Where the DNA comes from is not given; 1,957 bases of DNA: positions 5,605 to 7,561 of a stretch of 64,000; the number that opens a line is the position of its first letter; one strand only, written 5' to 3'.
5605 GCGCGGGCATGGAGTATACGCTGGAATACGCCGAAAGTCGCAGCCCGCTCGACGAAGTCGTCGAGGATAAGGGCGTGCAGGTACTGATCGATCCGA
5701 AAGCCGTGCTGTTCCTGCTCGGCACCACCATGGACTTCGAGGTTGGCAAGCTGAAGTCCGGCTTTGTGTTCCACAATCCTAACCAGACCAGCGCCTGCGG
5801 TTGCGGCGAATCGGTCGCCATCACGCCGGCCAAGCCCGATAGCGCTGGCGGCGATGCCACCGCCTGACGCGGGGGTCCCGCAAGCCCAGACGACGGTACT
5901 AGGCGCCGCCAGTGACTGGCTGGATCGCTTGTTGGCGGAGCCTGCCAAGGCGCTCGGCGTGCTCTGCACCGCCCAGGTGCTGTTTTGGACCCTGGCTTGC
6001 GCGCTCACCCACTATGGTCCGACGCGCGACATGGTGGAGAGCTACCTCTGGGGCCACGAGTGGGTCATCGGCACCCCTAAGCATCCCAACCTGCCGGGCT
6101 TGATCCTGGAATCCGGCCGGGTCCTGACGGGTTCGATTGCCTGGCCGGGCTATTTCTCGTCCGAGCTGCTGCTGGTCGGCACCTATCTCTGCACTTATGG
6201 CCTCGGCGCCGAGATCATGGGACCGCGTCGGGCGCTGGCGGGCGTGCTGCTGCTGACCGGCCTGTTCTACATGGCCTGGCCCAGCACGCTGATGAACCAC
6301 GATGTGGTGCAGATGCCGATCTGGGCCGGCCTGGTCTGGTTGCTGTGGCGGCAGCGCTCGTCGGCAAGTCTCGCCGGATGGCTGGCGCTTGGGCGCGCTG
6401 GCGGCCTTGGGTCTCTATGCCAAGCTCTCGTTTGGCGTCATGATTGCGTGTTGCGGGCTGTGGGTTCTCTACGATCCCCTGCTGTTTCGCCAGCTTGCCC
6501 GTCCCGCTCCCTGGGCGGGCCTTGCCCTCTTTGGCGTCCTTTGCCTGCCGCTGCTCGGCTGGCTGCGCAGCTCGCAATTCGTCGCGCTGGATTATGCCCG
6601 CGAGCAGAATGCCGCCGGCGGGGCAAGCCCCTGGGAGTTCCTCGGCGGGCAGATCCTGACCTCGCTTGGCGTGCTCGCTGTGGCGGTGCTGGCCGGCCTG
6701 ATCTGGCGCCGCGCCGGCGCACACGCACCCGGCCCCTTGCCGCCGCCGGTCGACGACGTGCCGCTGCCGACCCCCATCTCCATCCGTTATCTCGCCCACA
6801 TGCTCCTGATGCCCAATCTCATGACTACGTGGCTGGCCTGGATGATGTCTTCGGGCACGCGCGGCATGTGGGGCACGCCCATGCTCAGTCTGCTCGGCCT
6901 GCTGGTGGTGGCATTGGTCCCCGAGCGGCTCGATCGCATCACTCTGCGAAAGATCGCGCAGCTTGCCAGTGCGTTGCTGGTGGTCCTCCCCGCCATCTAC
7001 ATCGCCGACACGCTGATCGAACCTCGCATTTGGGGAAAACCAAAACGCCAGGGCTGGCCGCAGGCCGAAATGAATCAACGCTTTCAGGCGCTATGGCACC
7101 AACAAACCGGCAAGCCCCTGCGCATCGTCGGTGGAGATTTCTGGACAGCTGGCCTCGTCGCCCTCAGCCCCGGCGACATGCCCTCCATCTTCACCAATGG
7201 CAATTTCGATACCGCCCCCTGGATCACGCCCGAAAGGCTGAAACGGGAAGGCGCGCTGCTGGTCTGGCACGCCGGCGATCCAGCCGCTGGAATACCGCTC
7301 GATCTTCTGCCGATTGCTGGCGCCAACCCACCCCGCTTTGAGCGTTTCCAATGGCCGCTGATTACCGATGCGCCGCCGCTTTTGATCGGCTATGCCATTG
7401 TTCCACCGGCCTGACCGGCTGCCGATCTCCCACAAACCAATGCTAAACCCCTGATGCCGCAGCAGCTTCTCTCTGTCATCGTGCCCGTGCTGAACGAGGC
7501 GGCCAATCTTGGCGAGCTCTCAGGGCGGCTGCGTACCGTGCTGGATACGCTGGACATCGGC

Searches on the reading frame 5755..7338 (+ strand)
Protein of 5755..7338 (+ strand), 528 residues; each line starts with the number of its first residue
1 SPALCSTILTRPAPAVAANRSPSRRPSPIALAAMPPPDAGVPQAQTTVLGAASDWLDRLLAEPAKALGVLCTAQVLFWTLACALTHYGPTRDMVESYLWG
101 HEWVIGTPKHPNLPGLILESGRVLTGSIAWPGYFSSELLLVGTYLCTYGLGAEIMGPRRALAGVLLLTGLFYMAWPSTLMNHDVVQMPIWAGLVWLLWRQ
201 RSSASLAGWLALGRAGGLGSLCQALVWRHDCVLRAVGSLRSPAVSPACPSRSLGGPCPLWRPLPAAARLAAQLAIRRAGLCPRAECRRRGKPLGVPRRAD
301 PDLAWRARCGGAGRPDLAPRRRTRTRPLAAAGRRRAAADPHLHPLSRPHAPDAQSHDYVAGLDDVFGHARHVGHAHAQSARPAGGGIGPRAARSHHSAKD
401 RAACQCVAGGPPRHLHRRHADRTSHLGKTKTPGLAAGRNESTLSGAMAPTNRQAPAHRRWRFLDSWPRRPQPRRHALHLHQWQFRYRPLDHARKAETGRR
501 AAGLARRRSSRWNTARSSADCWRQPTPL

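Call 17: search_protein_families(library=pfam, proteins=[window:5755-7338:+], max_evalue=0.01)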
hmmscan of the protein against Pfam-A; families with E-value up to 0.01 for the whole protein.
window:5755-7338:+ (528 aa): 1 family
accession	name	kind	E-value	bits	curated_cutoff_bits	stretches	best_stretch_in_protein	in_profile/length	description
PF13231.12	PMT_2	-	8.3e-11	42.8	26.1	1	109-223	1-115/160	Dolichyl-phosphate-mannose-protein mannosyltransferase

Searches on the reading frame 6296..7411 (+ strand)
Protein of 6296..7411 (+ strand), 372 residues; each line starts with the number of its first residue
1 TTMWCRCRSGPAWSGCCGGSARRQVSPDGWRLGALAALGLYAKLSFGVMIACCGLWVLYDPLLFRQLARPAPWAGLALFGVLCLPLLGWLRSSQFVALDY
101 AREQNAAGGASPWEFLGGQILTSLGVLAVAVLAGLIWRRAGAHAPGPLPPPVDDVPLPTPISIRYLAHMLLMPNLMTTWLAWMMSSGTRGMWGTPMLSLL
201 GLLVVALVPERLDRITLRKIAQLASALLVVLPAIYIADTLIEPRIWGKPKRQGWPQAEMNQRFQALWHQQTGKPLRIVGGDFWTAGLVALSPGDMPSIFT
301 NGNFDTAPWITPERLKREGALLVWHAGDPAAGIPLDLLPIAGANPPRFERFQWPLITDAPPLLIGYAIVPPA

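Call 17: search_protein_families(library=pfam, proteins=[window:6296-7411:+], max_evalue=0.01)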
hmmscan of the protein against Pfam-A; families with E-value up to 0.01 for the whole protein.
window:6296-7411:+ (372 aa): 1 family
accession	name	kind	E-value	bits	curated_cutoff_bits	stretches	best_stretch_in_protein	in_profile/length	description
PF13231.12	PMT_2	-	0.0022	18.6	26.1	1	32-89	104-160/160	Dolichyl-phosphate-mannose-protein mannosyltransferase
